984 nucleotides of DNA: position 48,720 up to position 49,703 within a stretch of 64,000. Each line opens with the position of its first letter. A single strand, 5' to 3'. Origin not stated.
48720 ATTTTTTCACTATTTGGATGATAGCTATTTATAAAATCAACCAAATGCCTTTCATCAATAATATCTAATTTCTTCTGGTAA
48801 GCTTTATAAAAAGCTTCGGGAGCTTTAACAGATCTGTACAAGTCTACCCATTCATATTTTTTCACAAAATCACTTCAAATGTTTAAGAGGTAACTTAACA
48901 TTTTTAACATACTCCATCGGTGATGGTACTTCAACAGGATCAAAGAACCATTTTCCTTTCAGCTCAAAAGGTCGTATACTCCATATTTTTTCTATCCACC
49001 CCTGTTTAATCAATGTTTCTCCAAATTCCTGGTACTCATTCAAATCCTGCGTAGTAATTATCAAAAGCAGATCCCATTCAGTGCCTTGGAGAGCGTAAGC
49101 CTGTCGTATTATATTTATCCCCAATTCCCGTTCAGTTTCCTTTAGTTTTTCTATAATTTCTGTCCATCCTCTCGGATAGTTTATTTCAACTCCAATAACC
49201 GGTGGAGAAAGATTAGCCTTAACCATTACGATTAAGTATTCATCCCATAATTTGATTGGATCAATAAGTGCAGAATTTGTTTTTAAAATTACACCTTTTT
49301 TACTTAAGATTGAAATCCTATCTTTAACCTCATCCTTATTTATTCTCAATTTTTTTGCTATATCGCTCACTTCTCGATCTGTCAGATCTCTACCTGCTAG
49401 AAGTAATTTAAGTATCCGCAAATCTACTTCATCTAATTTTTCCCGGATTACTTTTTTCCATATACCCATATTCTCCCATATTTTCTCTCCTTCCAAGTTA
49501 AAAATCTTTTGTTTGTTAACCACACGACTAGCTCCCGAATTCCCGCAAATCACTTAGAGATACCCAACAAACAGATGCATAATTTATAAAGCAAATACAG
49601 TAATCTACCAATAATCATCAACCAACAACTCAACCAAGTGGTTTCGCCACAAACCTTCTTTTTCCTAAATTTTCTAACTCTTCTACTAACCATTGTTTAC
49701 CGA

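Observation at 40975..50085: Twice-occurring cassette: unknown small protein, Lrp/AsnC-like regulator and class I SAM methyltransferase, linked to a putative PD-(D/E)xK nuclease and COG1373 ATPases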

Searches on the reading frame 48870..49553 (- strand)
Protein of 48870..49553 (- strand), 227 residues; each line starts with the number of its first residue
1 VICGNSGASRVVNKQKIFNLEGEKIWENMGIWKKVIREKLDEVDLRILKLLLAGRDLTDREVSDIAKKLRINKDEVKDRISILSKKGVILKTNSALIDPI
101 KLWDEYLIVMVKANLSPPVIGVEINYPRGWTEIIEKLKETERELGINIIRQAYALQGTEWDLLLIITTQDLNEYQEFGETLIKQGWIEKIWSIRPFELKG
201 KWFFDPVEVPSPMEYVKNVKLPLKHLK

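Call 4: search_protein_families(library=pfam, max_evalue=0.01, proteins=[window:48870-49553:-])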
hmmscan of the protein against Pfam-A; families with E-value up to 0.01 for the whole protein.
window:48870-49553:- (227 aa): 3 families
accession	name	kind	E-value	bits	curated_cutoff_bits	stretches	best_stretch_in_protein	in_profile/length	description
PF01037.27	AsnC_trans_reg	-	0.0021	18.3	25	1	146-180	21-54/73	Lrp/AsnC ligand binding domain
PF13404.12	HTH_AsnC-type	-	0.0058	16.9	27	1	40-81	1-39/42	AsnC-type helix-turn-helix domain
PF14394.12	DUF4423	-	0.0083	16.4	30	0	47-93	26-70/165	Domain of unknown function (DUF4423)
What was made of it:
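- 48870..49469 (-): lrpB, 199-aa divergent Lrp/AsnC-type protein: wHTH, RAM domain and a conserved F-D-P-x-x-x-P tail. Pfam HTH_AsnC-type and AsnC_trans_reg hits fall below the gathering score (call 4).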

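Call 15: search_protein_families(library=ncbifam, max_evalue=0.01, proteins=[window:48870-49469:-])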
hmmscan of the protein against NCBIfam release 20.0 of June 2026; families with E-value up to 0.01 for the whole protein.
window:48870-49469:- (199 aa): 6 families
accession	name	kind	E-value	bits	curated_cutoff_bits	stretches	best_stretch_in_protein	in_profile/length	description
NF040947.1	trans_reg_LysM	equivalog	0.00054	19.8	180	1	12-64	1-50/136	HTH-type transcriptional regulator LysM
NF053758.1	ChrTpTrnRegChrS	equivalog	0.00064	19.5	250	1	8-74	8-70/158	chromate efflux transcriptional regulator ChrS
NF053606.1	Sta1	subfamily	0.00088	19.3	80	1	12-64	18-67/100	Sta1 family transcriptional regulator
NF040939.2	trans_reg_lrs14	equivalog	0.0016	18.5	90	0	11-64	18-69/103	Lrs14 family HTH-type transcriptional regulator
NF040820.1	trans_reg_LrpA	equivalog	0.0017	18.3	250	1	12-77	2-63/141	HTH-type transcriptional regulator LrpA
NF041395.1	TranRegLrpA1_Halo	equivalog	0.0052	16.8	250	1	31-83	19-69/142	HTH-type transcriptional regulator LrpA1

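Call 16: search_protein_families(library=padloc, max_evalue=0.01, proteins=[window:48870-49469:-])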
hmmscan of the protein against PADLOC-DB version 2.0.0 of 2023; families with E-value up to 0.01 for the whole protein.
window:48870-49469:- (199 aa): 5 families
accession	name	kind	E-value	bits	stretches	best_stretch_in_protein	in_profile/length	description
PDLC01438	Csa3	-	0.0008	17.5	1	6-115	140-226/305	"CAS-I,CAS-II,CAS-III,CAS-IV,CAS-V,CAS-VI; associated_signaling"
PDLC01866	CARF3--CARF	-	0.0034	15.4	1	10-74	135-196/207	-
PDLC01268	CasR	-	0.0048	14.9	1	11-62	121-168/179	"CAS-I,CAS-II,CAS-III,CAS-IV,CAS-V,CAS-VI; associated_signaling"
PDLC01848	CARF3--CARF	-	0.0063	14.2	0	6-65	130-183/197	-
PDLC01858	CARF3--CARF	-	0.0086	14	0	7-65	137-191/204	-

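Call 17: find_homologous_proteins(query=window:48870-49469:-)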
Query window:48870-49469:- (199 aa): 7 proteins with E <= 0.001 among 217 candidates.
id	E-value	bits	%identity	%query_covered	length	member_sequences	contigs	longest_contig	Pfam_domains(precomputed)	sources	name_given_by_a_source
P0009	1.1e-123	428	100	100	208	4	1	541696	-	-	-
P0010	1.0e-111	389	86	100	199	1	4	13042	-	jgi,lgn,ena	-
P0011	3.0e-102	358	78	100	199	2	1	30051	-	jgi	-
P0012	1.1e-89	317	69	100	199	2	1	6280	-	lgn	-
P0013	3.7e-77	276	63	92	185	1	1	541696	-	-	-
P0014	2.4e-28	117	37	100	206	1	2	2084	-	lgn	-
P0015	1.4e-24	105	36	96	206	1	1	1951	-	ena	-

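Call 22: find_related_loci(query=A2, collection=metagenome_contigs, flank=8000)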
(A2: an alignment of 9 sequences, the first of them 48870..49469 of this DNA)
Query A2 (199 aa) in metagenome_contigs; peptide patterns used: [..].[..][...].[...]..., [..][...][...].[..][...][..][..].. (x = any residue, [..] = any of these).
134 stretches matched a pattern; 11 encode a relative of the query (tblastn E <= 1e-3); 11 distinct loci.
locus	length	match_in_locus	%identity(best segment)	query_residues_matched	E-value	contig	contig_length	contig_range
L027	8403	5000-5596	86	1-199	3e-116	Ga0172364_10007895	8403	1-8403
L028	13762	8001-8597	78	1-199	6e-107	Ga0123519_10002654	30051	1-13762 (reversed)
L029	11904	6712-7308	78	1-199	8e-107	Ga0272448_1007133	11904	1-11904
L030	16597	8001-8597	65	1-199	8e-89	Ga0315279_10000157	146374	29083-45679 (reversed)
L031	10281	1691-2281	43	3-199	6e-54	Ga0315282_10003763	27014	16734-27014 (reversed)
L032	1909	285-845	44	2-186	5e-52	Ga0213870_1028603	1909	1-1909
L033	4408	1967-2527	43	2-186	2e-50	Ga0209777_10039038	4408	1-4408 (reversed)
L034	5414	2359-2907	44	2-182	2e-50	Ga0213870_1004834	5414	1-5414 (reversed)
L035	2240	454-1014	43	2-186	4e-50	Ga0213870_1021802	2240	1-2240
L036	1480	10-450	44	55-199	4e-42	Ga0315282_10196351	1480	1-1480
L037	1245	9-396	36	55-184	8e-15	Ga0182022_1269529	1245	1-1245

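Call 26: search_solved_structures(query=A2, max_evalue=1, show_alignments=2)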
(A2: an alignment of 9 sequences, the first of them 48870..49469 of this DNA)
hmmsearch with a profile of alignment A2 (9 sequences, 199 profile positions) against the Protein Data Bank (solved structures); distinct sequences matched with E-value up to 1: 26.
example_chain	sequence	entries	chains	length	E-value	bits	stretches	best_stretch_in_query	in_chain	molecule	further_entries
3i4p_A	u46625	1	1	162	8.6e-06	28.5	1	13-163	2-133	Transcriptional regulator, AsnC family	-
7fby_A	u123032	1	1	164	4e-05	26.4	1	9-96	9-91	Transcriptional regulatory protein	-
2efo_A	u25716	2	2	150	4.4e-05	26.2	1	12-86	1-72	150aa long hypothetical transcriptional regulator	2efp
2e7w_A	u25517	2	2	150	5.1e-05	26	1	12-86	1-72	150aa long hypothetical transcriptional regulator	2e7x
2efq_A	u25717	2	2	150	5.1e-05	26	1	12-86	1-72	150aa long hypothetical transcriptional regulator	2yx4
2pmh_A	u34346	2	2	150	5.2e-05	26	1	12-86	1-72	150aa long hypothetical transcriptional regulator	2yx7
9w4v_A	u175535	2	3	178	5.6e-05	25.9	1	9-95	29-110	Uncharacterized HTH-type transcriptional regulator PH0140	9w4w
2efn_A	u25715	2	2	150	6.4e-05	25.7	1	12-86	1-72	150aa long hypothetical transcriptional regulator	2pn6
2cyy_A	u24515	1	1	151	0.0002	24.1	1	12-87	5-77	Putative HTH-type transcriptional regulator PH1519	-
1ri7_A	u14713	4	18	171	0.00023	23.9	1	11-87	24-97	Putative transcriptional regulator | Putative HTH-type transcriptional regulator PH1519 | Uncharacterized HTH-type transcriptional regulator PH1519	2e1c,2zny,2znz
2gqq_A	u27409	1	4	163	0.00038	23.2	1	9-108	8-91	Leucine-responsive regulatory protein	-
2dbb_A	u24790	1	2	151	0.002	20.8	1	10-88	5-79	Putative HTH-type transcriptional regulator PH0061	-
1i1g_A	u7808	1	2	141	0.0028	20.3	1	12-74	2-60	TRANSCRIPTIONAL REGULATOR LRPA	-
4ch7_A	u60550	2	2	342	0.0068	19.1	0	19-68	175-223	NIRD-LIKE PROTEIN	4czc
2cfx_A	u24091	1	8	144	0.011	18.4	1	11-74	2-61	HTH-TYPE TRANSCRIPTIONAL REGULATOR LRPC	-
4czd_A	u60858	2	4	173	0.26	13.9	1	11-64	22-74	PUTATIVE TRANSCRIPTIONAL REGULATOR, ASNC FAMILY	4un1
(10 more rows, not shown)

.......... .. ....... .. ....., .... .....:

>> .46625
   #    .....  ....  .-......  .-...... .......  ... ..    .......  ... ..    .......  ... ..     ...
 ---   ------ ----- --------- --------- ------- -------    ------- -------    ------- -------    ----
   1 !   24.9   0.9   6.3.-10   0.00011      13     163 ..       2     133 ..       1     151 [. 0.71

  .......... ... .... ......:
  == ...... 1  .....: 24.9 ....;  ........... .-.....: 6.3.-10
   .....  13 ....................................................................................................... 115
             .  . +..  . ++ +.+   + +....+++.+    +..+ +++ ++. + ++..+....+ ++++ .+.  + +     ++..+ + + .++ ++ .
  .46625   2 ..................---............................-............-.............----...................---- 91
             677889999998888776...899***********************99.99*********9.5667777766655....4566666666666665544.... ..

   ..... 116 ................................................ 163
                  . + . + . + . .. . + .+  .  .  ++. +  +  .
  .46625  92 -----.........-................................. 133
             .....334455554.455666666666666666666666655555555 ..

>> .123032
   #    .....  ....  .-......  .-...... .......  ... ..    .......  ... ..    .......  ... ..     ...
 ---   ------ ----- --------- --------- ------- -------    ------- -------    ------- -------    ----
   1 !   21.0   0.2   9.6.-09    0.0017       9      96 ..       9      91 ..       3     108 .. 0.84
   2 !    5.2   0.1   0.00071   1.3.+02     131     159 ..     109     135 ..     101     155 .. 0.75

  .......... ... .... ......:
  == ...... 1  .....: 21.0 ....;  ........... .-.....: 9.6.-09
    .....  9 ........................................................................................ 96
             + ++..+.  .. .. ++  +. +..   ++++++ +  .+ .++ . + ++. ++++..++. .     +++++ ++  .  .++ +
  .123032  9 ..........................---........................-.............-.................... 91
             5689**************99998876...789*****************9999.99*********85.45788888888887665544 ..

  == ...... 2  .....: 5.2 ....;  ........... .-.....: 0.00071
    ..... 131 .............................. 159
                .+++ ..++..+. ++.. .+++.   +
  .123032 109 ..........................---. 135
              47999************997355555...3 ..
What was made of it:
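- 48870..49469 (-): The family profile matches a solved full-length AsnC-family regulator, 3i4p (E 8.6e-6, call 26).
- On Lrp/AsnC family: The family profile nevertheless aligns the HTH to more than 15 solved Lrp/AsnC proteins at E 1e-5 to 1e-3 (call 26). Full-length profile alignment to 3i4p (query positions 13-163, E 8.6e-6; call 26).
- Closest known: Lrp/AsnC. Same: Profile match over the full length (call 26).
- The family profile matches solved full-length Lrp/AsnC regulators (call 26). These appear among the weak profile hits (4ch7, 4czd; call 26).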

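Call 71: search_protein_representatives(alignment_id=A8)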
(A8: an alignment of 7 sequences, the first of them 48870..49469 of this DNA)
Query: 7 sequences, 199 profile positions. Proteins with E-value up to 0.001 (for the whole library): 190; up to 1e-10: 36; up to 1e-30: 15. The best 150 are listed.
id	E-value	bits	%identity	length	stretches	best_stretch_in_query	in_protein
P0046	2.5e-80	284.9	-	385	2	3-197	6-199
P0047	9.0e-74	263.5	-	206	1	1-198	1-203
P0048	3.6e-66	238.7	-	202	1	1-199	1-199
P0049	1.4e-59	217.3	-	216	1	3-196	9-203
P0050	6.3e-55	202.0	-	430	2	5-194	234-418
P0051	7.8e-52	191.9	-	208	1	2-196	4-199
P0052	1.6e-50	187.7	-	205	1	2-190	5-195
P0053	1.1e-44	168.6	-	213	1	1-197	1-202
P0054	3.0e-44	167.2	-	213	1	8-195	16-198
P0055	7.4e-38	146.3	-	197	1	17-193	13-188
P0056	1.4e-34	135.6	-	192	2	2-85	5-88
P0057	1.5e-33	132.2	-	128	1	3-125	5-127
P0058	6.6e-33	130.1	-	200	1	2-192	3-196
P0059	1.4e-31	125.8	-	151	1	52-194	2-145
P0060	3.5e-31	124.5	-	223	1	10-198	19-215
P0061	2.5e-27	111.9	-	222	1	5-194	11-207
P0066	4.8e-22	94.7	-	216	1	1-193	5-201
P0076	2.2e-15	72.9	-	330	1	7-194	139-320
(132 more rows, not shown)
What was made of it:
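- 48870..49469 (-): The profile finds 36 clusters at E<=1e-10 among 1.84 billion representatives (call 71).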

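Call 73: find_encoding_contigs(protein=P0076, flank=5000, max_places=3)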
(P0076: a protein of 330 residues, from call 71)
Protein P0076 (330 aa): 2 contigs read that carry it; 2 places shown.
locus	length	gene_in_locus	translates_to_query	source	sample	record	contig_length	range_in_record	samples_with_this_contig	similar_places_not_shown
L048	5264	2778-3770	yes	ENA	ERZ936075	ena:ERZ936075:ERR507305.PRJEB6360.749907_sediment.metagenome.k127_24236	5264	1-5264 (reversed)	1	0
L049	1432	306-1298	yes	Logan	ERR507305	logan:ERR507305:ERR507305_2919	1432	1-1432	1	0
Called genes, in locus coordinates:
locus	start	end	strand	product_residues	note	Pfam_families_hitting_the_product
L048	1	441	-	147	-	?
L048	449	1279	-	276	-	PF18906:Phage_tube_2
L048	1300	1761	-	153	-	-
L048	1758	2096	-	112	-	-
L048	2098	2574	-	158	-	-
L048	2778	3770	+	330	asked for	PF04471:Mrr_cat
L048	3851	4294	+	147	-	-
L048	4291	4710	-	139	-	-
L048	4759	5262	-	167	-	?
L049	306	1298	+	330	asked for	PF04471:Mrr_cat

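Call 75: find_encoding_contigs(protein=P0061, flank=5000, max_places=3)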
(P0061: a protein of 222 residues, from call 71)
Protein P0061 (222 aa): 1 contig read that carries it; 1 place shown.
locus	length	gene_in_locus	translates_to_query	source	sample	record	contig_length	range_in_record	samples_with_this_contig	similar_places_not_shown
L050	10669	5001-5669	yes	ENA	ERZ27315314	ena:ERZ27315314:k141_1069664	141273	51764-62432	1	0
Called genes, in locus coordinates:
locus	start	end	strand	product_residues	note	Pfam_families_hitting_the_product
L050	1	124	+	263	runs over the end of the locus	PF03848:TehB (weak), PF02353:CMAS (weak), PF13489:Methyltransf_23, PF08241:Methyltransf_11, PF13649:Methyltransf_25, PF13847:Methyltransf_31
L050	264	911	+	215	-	PF13534:Fer4_17 (faint), PF14697:Fer4_21 (faint), PF12797:Fer4_2 (faint), PF13237:Fer4_10, PF13247:Fer4_11, PF12838:Fer4_7, PF13187:Fer4_9, PF00037:Fer4 (weak), +1 more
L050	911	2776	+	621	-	PF02730:AFOR_N, PF01314:AFOR_C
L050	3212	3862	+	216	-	-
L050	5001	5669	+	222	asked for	-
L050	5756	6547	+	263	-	-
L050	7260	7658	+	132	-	-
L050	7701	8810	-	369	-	-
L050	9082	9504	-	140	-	-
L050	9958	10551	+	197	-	PF00352:TBP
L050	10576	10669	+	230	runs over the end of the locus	PF09567:RE_MamI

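Call 76: find_encoding_contigs(protein=P0066, flank=5000, max_places=3)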
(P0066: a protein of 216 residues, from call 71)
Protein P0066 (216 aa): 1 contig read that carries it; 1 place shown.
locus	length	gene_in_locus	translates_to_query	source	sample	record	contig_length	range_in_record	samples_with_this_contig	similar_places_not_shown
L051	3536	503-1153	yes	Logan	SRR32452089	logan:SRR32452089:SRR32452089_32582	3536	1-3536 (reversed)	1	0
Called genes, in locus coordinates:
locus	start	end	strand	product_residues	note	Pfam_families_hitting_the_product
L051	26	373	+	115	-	-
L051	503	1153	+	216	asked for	-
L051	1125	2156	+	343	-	PF10017:Methyltransf_33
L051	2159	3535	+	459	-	?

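Call 77: search_protein_families(library=pfam, max_evalue=0.01, proteins=[L050:5756-6547:+, L051:1125-2156:+, L051:2159-3535:+, L051:26-373:+, L050:3212-3862:+, L048:3851-4294:+, L050:7260-7658:+])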
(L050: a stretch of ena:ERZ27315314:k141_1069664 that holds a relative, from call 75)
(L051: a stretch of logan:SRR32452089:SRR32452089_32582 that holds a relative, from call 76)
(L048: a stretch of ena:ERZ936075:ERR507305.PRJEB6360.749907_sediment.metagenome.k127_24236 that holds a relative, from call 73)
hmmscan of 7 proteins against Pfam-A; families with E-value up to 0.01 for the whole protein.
L050:5756-6547:+ (263 aa): 1 family
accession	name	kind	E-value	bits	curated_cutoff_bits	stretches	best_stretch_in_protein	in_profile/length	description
PF08242.18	Methyltransf_12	-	0.0061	17.7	30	0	40-156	1-97/98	Methyltransferase domain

L051:1125-2156:+ (343 aa): 1 family
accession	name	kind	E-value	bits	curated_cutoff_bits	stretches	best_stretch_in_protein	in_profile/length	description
PF10017.15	Methyltransf_33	-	2.8e-14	53.3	23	1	80-249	43-193/304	Histidine-specific methyltransferase, SAM-dependent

L051:2159-3535:+ (459 aa): 9 families
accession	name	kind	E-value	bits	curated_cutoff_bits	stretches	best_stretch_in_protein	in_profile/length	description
PF07693.20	KAP_NTPase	-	8.1e-44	150.5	20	1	18-283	4-292/293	KAP family P-loop domain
PF01637.24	ATPase_2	-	1.6e-08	35.1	33.2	1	24-173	12-126/225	ATPase domain predominantly from Archaea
PF13401.12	AAA_22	-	1.1e-05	26.2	27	1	37-140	10-108/130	AAA domain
PF13173.12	AAA_14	-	0.0004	20.8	27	0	35-88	5-59/129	AAA domain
PF24883.2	NPHP3_N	-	0.00051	20.7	24.8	1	37-187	27-152/164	Nephrocystin 3, N-terminal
PF00004.35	AAA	-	0.00053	20.9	21.2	0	38-186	4-97/131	ATPase family associated with various cellular activities (AAA)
PF23613.1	ELP3_N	-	0.00093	19.5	27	0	234-262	22-50/70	ELP3 N-terminal domain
PF01347.28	Vitellogenin_N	-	0.0063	15.6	24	0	197-260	302-366/590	Lipoprotein amino terminal region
PF13191.12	AAA_16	-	0.0069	17.3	32.6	0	28-168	21-143/167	AAA ATPase domain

L051:26-373:+ (115 aa): 0 families

L050:3212-3862:+ (216 aa): 0 families

L048:3851-4294:+ (147 aa): 0 families

L050:7260-7658:+ (132 aa): 0 families
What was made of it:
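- In L051 a bona fide Methyltransf_33 gene follows (53 bits against a cut-off of 23; calls 76, 77). In L051 it lies beside a KAP NTPase (call 77). In L051 a KAP P-loop NTPase is the next gene (call 77).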

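Call 79: find_related_loci(query=A2, collection=viral_contigs, flank=6000)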
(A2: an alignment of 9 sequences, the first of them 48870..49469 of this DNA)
Query A2 (199 aa) in viral_contigs; peptide patterns used: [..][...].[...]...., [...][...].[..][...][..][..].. (x = any residue, [..] = any of these).
107 stretches matched a pattern, but none encodes a relative of the query by tblastn (E <= 1e-3).

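Call 88: search_solved_structures(query=L051:1125-2156:+, max_evalue=0.01, show_alignments=1)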
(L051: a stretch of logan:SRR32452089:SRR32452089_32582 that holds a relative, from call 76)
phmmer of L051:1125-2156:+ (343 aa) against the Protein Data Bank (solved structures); distinct sequences matched with E-value up to 0.01: 0.
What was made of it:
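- Tried and rejected: This failed. phmmer of the L051 Methyltransf_33 protein against PDB found nothing (call 88), so that correspondence remains a lead only.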

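Call 89: search_protein_families(library=phrogs, max_evalue=0.01, proteins=[window:48870-49469:-])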
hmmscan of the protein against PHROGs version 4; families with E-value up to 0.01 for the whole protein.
window:48870-49469:- (199 aa): 0 families
